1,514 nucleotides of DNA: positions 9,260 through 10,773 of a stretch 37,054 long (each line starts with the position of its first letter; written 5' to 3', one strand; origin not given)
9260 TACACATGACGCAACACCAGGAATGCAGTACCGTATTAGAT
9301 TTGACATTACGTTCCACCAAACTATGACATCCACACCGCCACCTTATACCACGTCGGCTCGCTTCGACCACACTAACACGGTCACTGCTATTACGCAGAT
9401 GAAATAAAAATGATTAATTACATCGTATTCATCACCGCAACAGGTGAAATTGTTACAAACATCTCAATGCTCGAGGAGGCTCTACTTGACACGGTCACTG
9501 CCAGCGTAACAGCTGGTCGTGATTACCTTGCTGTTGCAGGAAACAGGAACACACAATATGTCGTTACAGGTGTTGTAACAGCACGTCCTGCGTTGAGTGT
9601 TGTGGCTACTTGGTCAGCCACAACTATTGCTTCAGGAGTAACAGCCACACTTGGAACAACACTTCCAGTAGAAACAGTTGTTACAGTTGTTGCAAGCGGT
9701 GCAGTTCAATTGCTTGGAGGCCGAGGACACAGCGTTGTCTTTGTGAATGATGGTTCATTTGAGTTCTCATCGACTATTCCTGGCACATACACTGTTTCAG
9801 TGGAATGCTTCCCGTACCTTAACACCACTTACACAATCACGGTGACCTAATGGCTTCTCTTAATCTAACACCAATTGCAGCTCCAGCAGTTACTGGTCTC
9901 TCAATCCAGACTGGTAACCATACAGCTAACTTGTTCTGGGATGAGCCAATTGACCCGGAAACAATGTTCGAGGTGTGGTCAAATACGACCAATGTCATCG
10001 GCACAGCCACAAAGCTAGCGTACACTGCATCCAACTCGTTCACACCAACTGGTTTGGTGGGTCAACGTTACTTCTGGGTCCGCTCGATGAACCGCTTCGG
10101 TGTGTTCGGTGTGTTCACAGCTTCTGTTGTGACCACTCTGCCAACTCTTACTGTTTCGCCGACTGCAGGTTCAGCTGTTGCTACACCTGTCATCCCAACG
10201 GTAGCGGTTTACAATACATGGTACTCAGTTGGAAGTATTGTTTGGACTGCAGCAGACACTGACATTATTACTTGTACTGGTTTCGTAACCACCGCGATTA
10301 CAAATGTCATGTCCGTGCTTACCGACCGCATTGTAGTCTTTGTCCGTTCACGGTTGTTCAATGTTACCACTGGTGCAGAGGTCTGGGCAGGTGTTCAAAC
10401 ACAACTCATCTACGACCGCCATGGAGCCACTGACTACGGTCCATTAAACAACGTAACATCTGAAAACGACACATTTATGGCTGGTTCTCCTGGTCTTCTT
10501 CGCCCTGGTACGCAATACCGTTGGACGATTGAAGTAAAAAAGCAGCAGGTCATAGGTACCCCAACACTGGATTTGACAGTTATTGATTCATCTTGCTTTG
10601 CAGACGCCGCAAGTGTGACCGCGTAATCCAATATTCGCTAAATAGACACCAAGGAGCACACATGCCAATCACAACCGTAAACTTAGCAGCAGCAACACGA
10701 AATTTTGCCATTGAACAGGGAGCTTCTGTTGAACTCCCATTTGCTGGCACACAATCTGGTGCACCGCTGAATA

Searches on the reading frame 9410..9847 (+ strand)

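Call 25: search_protein_families(library=phrogs, proteins=[window:9410-9847:+], max_evalue=0.001)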
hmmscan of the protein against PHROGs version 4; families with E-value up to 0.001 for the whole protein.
window:9410-9847:+ (146 aa): 1 family
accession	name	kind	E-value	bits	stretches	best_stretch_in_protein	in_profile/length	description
phrog_18216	-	unknown function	1.2e-05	26.3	1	3-144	11-133/139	-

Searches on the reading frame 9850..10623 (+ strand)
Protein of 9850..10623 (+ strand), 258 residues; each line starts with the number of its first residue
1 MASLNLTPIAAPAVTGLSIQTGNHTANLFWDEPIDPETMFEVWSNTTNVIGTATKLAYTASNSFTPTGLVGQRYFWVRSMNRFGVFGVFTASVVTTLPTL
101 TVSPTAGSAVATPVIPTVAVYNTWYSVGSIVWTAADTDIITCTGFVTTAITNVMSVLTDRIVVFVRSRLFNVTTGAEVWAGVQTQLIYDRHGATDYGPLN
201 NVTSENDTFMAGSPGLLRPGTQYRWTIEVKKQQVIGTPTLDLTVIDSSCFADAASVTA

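Call 25: search_protein_families(library=phrogs, proteins=[window:9850-10623:+], max_evalue=0.001)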
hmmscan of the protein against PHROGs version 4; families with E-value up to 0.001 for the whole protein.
window:9850-10623:+ (258 aa): 2 families
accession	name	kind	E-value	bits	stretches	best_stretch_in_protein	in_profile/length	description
phrog_31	-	tail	3.7e-07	29.3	1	9-97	966-1062/1565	central tail fiber J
phrog_19394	-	tail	5.2e-05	22.7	1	11-95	85-171/999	tail fiber protein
